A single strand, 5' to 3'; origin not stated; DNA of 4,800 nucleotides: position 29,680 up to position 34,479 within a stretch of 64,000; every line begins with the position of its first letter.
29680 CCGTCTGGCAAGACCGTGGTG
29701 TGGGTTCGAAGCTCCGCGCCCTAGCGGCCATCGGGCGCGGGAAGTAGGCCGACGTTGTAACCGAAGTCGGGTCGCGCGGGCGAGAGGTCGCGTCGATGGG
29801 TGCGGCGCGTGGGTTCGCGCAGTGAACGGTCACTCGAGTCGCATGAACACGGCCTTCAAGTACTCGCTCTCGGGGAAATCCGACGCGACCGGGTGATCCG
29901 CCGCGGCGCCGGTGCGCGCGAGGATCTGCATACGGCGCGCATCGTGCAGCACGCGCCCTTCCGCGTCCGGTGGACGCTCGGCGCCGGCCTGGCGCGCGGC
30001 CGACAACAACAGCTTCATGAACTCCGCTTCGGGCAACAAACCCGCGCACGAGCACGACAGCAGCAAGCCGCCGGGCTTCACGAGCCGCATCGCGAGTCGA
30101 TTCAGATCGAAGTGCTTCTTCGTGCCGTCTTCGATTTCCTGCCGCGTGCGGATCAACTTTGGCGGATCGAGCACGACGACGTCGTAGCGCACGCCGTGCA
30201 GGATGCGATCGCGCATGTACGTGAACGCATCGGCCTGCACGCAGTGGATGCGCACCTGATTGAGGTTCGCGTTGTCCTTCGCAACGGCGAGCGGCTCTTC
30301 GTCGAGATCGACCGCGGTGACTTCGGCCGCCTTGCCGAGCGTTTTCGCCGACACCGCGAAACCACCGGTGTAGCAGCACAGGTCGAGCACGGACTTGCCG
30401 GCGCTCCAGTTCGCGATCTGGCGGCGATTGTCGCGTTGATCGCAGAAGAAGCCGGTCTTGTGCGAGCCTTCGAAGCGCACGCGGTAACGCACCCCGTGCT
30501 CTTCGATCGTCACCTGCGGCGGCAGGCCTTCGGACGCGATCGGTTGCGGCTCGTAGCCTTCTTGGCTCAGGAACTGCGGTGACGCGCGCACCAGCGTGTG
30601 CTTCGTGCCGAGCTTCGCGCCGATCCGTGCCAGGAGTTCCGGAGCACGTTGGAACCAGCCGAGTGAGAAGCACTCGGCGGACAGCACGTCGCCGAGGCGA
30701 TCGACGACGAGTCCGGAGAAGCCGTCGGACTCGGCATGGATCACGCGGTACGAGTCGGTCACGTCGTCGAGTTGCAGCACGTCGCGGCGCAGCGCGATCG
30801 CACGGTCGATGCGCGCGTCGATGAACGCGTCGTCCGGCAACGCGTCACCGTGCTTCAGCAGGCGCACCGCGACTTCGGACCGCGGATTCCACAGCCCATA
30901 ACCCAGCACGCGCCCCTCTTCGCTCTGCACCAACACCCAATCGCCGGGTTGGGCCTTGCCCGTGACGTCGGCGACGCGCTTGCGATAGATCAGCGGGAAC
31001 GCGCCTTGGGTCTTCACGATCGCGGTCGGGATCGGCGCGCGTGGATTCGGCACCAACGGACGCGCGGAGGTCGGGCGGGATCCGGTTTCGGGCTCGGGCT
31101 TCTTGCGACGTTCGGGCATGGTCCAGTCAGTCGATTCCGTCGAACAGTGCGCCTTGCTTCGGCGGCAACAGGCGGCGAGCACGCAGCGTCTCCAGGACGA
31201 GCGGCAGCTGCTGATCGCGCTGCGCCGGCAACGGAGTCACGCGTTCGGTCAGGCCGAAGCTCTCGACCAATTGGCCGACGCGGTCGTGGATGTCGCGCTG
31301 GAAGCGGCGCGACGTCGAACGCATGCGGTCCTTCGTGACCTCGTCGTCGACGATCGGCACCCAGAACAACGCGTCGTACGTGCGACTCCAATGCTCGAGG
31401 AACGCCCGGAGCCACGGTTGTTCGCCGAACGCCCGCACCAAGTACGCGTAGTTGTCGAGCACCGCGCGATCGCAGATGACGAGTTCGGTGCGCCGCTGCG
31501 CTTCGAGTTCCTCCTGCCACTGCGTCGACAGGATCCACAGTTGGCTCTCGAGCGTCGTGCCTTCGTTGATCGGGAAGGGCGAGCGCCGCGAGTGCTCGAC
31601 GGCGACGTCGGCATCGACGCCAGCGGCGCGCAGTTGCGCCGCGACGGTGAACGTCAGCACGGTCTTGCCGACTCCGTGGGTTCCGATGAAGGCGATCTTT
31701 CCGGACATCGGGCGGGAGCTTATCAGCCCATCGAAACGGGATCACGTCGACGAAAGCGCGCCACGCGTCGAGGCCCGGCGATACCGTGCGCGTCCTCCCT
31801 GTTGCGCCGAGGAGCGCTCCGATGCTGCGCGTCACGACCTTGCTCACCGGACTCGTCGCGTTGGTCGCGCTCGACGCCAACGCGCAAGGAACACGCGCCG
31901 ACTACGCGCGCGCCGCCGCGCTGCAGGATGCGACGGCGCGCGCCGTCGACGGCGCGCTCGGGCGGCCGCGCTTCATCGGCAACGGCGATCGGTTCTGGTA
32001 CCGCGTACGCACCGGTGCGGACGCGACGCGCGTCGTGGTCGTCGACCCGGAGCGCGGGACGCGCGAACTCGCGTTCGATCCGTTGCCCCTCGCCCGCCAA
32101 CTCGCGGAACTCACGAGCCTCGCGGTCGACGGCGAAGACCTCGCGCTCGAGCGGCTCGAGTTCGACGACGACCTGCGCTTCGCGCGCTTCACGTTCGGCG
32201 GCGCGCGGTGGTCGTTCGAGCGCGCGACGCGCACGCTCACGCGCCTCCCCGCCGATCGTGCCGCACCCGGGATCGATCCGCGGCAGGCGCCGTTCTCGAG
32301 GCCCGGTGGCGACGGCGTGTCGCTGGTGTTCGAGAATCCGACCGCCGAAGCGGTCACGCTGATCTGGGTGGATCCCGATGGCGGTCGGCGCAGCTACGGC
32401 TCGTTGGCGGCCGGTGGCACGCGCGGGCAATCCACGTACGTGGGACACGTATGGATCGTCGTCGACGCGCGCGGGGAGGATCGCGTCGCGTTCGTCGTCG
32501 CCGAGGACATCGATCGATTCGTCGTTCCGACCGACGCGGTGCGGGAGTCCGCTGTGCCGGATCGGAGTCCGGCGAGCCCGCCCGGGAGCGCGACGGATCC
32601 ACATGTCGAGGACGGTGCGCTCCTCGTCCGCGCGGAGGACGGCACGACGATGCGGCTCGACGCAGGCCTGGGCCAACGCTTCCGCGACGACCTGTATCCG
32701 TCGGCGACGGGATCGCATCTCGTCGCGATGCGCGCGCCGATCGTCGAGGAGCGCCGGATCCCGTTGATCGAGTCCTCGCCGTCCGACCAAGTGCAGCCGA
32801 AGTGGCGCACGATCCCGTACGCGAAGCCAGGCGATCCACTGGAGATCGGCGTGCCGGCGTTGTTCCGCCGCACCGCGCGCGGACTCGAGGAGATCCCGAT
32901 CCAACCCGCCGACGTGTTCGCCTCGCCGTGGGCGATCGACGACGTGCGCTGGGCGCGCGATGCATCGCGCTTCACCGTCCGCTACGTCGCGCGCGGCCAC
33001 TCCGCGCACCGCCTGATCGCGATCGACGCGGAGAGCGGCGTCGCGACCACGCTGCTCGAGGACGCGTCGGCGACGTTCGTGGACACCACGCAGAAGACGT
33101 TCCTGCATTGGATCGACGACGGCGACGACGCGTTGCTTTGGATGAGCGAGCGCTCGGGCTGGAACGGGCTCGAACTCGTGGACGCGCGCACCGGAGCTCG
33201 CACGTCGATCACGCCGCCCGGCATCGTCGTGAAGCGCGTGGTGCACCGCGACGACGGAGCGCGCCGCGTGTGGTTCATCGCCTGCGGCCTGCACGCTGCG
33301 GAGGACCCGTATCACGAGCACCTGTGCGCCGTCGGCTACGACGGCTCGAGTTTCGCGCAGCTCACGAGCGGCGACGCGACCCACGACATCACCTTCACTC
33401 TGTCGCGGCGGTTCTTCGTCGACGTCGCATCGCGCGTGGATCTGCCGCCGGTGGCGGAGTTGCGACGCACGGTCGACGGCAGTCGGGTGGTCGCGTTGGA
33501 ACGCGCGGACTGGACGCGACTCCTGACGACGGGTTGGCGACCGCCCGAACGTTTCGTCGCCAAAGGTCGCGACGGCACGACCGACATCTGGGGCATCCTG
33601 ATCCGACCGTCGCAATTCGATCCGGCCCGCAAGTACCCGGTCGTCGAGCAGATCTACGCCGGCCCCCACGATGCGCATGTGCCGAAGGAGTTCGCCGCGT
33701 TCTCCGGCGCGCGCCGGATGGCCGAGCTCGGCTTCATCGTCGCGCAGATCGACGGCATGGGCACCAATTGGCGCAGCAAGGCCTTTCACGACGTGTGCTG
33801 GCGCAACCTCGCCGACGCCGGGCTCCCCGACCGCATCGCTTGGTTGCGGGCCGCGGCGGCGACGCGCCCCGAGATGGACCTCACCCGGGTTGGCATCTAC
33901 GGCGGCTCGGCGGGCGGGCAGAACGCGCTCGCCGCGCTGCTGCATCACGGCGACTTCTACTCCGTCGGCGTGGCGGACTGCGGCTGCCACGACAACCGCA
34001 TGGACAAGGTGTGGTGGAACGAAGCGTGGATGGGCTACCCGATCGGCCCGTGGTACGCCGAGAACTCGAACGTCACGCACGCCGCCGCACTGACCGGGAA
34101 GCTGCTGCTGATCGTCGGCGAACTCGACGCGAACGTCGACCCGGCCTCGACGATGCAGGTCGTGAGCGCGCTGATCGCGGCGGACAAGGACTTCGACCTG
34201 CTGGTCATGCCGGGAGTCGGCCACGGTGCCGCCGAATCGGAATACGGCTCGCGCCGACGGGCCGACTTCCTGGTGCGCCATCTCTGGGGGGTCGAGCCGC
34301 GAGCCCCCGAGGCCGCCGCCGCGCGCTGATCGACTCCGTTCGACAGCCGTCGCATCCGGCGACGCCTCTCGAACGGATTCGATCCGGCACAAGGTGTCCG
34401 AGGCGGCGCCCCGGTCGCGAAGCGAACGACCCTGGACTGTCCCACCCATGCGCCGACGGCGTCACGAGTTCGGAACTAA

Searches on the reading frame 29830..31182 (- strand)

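Call 30: search_protein_families(library=pfam, proteins=[window:29830-31182:-], max_evalue=0.001)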
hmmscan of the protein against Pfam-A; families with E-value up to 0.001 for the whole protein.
window:29830-31182:- (450 aa): 15 families
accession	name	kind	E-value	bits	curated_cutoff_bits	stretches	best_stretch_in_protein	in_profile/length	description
PF10672.15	Methyltrans_SAM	-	3.8e-17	62.9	27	1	223-378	85-238/286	S-adenosylmethionine-dependent methyltransferase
PF17785.7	PUA_3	-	2.1e-12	47.1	22.6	1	62-109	15-62/64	PUA-like domain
PF13847.12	Methyltransf_31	-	7.8e-09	35.8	27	1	261-384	3-114/145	Methyltransferase domain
PF13649.12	Methyltransf_25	-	1.5e-08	35.7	27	1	265-337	1-69/97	Methyltransferase domain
PF05175.20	MTS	-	2e-08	34.5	23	1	261-372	31-134/170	Methyltransferase small domain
PF06325.19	PrmA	-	5.7e-08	33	22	1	239-337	143-231/296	Ribosomal protein L11 methyltransferase (PrmA)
PF01728.25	FtsJ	-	5.8e-08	33.3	24.1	1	259-372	19-133/181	FtsJ-like methyltransferase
PF09445.16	Methyltransf_15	-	1.2e-06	28.6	22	1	264-341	3-80/165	RNA cap guanine-N2 methyltransferase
PF01189.24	Methyltr_RsmB-F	-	1.5e-06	28.5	27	1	262-387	9-147/199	16S rRNA methyltransferase RsmB/F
PF02475.24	TRM5-TYW2_MTfase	-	2.9e-06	27.8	28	1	227-319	4-96/164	TRM5/TYW2 methyltransferase domain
PF01472.26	PUA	-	9.9e-06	25.9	24.8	1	65-109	19-63/74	PUA domain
PF08241.18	Methyltransf_11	-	1.9e-05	25.6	21.2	1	266-321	1-53/95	Methyltransferase domain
PF13489.12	Methyltransf_23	-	0.00025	21.2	27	0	260-337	21-86/164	Methyltransferase domain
PF03602.21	Cons_hypoth95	-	0.00027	21.1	24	1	261-341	41-122/182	Conserved hypothetical protein 95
PF01209.24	Ubie_methyltran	-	0.00043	20.2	20.1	0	254-320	40-108/233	ubiE/COQ5 methyltransferase family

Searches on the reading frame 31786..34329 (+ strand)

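Call 30: search_protein_families(library=pfam, proteins=[window:31786-34329:+], max_evalue=0.001)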
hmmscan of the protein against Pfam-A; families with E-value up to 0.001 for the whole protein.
window:31786-34329:+ (847 aa): 3 families
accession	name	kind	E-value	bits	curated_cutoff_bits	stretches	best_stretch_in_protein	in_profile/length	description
PF00326.27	Peptidase_S9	-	9e-42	143.4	22.6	1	645-832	10-209/213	Prolyl oligopeptidase family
PF00930.27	DPPIV_N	-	1.4e-25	90.2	22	1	323-555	126-354/354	Dipeptidyl peptidase IV (DPP IV) N-terminal region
PF01847.22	VHL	-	1.2e-08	35.3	21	1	178-234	10-66/82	VHL beta domain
